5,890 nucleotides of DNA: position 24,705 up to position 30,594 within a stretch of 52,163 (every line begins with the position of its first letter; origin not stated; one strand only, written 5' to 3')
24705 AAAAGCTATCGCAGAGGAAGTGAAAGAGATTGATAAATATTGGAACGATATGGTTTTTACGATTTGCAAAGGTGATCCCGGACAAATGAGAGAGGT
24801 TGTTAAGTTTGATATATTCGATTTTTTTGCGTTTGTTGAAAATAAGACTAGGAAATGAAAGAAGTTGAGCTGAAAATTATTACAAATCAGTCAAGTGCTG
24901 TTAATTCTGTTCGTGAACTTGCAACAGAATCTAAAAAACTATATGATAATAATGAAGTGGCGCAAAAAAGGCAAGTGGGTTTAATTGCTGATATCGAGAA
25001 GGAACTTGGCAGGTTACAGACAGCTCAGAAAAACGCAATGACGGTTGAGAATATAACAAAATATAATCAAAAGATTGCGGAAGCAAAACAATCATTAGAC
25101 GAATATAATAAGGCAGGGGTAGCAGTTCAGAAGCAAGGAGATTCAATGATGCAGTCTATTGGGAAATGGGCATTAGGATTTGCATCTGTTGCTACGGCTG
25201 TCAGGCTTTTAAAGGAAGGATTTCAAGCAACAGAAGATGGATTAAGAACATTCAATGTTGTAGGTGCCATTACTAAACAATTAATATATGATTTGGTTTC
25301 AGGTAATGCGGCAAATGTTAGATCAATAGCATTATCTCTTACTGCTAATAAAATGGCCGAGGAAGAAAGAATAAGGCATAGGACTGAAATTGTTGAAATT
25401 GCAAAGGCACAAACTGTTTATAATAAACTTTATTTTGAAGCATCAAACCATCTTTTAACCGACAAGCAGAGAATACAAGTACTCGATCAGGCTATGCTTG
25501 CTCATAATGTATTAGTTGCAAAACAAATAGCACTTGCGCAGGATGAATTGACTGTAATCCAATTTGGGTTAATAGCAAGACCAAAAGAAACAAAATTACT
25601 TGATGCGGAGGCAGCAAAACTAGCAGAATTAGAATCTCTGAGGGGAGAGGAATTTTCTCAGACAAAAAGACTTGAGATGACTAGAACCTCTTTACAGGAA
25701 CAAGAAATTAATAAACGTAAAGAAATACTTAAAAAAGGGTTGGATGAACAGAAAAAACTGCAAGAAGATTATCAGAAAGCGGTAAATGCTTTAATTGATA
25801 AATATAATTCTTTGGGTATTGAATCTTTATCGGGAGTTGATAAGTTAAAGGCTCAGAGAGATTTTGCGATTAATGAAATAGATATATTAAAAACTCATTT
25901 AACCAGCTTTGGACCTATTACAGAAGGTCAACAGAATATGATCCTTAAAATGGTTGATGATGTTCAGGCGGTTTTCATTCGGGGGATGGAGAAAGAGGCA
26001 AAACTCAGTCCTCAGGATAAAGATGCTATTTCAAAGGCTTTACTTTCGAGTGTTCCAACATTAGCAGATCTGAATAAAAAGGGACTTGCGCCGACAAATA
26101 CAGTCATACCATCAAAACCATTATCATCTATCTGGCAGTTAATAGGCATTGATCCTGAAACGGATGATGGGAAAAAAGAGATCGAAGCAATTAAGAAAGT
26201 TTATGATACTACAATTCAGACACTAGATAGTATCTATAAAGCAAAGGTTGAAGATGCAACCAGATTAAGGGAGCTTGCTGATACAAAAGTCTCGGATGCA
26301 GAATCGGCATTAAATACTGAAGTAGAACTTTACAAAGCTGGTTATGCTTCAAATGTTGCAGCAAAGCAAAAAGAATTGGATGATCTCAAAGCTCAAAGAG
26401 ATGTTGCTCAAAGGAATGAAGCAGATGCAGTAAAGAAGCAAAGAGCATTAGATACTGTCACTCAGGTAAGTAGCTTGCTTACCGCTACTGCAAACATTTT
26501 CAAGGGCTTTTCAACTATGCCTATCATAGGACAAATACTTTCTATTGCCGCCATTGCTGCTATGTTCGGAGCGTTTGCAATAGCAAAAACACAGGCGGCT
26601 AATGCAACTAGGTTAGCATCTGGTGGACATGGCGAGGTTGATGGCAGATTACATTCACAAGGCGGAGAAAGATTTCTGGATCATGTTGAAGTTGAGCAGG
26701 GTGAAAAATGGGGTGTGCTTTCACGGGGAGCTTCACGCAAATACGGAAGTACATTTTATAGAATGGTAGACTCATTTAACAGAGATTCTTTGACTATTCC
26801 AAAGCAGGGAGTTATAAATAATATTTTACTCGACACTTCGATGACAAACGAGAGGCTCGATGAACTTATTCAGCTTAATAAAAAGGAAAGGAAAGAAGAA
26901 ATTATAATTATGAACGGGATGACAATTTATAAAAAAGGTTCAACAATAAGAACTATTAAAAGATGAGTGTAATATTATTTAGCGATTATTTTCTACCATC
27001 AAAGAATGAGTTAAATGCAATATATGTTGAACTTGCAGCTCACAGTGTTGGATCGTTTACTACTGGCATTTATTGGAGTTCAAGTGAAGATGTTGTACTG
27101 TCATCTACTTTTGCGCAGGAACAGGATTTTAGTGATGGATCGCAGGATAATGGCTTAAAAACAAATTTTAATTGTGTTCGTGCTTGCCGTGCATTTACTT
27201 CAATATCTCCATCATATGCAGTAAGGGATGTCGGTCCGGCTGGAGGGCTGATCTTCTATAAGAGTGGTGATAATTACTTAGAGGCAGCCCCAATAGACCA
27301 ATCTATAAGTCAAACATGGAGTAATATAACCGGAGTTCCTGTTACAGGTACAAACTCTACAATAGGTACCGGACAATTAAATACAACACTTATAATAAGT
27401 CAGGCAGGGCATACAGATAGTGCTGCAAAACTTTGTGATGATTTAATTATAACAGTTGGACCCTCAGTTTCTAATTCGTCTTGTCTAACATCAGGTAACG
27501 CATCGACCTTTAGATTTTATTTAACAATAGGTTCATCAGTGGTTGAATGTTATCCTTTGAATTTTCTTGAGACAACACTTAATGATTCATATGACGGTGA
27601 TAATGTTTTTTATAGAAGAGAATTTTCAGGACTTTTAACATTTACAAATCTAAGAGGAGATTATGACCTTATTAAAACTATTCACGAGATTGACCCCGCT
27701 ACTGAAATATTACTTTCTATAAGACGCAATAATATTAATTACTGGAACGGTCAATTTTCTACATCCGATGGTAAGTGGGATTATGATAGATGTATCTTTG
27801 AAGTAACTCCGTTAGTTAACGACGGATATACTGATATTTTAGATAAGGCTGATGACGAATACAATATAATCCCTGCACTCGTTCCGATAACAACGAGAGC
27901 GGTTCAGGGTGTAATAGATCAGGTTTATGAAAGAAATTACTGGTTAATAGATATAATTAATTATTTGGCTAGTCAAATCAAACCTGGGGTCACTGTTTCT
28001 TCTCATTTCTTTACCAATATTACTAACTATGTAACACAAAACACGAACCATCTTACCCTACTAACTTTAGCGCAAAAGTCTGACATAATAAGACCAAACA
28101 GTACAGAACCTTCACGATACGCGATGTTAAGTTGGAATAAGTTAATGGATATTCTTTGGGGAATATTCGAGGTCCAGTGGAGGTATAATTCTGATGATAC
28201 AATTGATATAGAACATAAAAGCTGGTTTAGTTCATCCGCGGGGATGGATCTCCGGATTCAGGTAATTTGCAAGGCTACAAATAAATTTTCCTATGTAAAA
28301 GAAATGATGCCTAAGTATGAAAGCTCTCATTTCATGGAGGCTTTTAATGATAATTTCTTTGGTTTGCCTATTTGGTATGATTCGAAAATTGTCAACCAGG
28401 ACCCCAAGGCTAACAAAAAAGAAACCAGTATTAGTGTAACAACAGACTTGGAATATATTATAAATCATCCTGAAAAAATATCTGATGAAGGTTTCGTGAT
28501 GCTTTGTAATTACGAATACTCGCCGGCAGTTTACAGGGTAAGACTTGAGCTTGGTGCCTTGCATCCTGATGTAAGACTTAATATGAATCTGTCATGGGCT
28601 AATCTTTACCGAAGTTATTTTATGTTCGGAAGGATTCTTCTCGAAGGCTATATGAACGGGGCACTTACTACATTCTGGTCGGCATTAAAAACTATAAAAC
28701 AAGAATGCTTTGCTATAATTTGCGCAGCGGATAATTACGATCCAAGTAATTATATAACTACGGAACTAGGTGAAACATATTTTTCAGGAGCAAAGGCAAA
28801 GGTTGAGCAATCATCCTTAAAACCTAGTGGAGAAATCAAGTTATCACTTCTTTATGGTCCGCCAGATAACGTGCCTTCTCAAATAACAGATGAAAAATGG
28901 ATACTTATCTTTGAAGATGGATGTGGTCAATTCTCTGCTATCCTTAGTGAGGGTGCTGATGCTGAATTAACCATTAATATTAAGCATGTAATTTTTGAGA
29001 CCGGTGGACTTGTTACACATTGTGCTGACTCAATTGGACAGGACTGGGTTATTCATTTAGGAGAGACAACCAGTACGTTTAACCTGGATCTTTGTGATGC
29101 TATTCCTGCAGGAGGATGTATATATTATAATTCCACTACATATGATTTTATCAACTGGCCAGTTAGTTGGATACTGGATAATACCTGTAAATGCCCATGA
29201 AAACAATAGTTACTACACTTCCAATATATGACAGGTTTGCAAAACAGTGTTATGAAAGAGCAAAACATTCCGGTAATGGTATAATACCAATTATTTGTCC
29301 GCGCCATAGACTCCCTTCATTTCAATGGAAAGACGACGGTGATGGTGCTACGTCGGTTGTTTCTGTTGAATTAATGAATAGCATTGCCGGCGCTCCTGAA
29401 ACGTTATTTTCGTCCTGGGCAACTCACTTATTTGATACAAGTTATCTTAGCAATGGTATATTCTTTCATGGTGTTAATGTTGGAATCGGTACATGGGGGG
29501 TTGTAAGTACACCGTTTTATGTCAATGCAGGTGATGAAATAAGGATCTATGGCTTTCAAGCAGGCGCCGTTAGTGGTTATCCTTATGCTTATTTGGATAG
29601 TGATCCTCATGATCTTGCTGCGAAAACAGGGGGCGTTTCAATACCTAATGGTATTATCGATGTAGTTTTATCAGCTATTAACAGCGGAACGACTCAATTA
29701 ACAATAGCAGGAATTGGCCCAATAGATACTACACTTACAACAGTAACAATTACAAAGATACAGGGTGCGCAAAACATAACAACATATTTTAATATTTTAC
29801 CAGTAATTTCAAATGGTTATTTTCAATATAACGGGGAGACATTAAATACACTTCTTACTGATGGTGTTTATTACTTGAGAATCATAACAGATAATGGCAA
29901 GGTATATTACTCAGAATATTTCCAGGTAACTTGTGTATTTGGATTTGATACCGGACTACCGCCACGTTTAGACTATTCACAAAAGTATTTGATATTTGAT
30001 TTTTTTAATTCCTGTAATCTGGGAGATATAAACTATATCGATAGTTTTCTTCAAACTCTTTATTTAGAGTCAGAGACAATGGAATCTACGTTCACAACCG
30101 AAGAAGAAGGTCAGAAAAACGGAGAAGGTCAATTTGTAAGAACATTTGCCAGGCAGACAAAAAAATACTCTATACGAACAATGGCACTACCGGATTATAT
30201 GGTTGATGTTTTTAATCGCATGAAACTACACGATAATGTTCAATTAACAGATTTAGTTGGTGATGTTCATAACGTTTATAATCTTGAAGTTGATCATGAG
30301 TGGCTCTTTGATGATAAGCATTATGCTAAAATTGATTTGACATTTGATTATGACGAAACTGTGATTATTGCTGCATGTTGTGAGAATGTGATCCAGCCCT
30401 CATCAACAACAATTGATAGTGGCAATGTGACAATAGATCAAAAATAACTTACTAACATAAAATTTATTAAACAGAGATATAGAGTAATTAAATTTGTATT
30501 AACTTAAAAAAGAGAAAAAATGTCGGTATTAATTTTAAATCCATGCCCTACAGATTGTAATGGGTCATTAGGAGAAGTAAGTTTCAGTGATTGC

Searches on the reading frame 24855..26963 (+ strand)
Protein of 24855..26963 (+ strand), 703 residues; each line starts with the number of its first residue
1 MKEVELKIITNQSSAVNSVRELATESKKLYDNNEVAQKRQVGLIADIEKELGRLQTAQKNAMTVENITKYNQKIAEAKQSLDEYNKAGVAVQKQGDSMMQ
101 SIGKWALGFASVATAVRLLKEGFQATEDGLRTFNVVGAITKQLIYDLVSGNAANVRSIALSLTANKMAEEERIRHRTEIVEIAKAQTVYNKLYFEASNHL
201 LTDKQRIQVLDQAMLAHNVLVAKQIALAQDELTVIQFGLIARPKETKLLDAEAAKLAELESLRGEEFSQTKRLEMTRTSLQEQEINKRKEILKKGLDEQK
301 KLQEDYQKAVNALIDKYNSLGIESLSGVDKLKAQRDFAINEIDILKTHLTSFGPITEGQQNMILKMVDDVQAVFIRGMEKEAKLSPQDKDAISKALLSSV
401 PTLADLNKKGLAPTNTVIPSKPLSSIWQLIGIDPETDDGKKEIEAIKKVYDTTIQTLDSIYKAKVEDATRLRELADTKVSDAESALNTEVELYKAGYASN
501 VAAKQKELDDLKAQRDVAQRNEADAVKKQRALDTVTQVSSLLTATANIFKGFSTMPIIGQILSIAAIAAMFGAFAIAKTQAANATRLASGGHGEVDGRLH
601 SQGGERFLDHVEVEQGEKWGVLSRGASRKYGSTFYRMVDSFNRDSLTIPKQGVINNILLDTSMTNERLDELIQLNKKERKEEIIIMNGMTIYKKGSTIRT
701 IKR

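Call 46: search_protein_families(library=phrogs, proteins=[window:24855-26963:+], max_evalue=0.001)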
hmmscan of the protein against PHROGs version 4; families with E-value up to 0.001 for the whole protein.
window:24855-26963:+ (703 aa): 1 family
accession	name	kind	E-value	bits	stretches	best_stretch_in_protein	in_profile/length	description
phrog_20660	-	tail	3.7e-35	122.6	1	428-643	821-1040/1106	tail length tape measure protein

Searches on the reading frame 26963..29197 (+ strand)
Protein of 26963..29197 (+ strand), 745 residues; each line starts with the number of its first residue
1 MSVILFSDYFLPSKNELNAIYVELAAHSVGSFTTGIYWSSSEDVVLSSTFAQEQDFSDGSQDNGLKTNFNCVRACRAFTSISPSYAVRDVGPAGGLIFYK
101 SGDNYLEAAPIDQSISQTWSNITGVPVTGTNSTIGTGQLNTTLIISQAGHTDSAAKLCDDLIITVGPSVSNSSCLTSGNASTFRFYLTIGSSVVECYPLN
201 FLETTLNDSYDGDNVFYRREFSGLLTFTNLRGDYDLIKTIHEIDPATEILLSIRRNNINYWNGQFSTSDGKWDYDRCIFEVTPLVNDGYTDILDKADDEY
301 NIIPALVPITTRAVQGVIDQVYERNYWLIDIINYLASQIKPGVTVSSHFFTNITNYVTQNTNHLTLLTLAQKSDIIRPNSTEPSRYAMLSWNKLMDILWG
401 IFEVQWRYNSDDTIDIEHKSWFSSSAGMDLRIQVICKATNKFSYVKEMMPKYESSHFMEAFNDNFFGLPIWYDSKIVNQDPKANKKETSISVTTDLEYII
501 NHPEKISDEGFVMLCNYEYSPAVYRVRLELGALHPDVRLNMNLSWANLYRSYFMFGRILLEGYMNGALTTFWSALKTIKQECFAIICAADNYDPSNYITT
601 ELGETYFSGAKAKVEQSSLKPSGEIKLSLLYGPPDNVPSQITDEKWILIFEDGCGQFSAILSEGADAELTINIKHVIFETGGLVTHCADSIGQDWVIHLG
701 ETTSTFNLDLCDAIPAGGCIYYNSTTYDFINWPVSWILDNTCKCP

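Call 46: search_protein_families(library=phrogs, proteins=[window:26963-29197:+], max_evalue=0.001)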
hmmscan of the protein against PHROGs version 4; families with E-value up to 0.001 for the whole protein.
window:26963-29197:+ (745 aa): 2 families
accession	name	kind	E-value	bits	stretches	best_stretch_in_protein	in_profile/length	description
phrog_19383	-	unknown function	2.9e-27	96.2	2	358-606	562-822/844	-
phrog_4245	-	unknown function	2.4e-12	47.5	1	7-79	508-580/583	-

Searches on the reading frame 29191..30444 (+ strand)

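Call 46: search_protein_families(library=phrogs, proteins=[window:29191-30444:+], max_evalue=0.001)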
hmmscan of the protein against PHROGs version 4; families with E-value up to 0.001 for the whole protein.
window:29191-30444:+ (418 aa): 1 family
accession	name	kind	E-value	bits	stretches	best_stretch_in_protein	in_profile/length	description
phrog_35885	-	unknown function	3e-13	50.7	1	222-392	107-263/290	-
